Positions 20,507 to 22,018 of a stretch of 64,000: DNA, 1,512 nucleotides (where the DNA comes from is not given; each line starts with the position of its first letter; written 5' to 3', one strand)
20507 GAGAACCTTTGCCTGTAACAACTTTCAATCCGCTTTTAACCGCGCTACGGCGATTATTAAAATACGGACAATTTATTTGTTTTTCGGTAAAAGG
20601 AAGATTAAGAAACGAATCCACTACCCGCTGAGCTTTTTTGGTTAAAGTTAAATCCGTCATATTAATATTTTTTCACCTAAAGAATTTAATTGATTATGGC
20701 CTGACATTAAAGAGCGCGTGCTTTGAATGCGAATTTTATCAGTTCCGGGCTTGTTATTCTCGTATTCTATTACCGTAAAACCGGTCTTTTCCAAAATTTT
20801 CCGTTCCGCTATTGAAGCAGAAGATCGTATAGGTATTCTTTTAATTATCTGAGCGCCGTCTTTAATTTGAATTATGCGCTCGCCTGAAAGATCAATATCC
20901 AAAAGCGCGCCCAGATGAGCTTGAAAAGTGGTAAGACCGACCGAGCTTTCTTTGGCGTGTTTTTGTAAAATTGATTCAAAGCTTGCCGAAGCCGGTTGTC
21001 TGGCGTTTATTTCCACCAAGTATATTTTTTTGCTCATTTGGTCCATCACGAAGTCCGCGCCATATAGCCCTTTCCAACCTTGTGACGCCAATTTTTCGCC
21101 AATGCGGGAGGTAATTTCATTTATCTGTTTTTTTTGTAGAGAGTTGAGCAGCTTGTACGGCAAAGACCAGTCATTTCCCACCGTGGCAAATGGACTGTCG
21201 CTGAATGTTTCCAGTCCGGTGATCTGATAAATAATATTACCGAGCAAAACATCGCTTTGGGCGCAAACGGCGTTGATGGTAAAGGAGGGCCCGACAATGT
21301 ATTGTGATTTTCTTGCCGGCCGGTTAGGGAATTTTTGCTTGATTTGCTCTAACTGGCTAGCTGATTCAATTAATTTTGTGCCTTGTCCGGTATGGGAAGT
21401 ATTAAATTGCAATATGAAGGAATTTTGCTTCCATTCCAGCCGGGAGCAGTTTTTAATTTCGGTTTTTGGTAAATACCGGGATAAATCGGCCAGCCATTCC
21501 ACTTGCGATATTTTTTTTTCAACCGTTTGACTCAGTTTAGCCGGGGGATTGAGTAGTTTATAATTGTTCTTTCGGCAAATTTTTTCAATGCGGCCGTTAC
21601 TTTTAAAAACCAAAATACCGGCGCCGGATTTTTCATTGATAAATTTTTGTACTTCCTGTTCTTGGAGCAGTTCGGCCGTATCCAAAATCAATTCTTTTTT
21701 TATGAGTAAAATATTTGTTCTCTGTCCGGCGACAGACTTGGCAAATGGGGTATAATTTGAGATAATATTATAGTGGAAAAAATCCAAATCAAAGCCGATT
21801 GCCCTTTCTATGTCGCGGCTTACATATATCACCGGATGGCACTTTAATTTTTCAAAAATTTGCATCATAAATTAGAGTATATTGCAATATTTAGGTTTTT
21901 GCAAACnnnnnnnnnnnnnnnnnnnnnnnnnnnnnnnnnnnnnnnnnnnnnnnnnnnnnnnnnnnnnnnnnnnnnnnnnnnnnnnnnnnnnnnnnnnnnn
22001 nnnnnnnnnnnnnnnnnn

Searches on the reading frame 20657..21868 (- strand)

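Call 42: search_protein_families(library=pfam, proteins=[window:20657-21868:-], max_evalue=0.01)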
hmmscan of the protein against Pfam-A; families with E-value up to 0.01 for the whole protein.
window:20657-21868:- (403 aa): 1 family
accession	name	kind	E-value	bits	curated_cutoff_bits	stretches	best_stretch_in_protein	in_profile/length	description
PF02655.19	ATP-grasp_3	-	7.7e-08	33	23.2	1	117-291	2-157/160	ATP-grasp domain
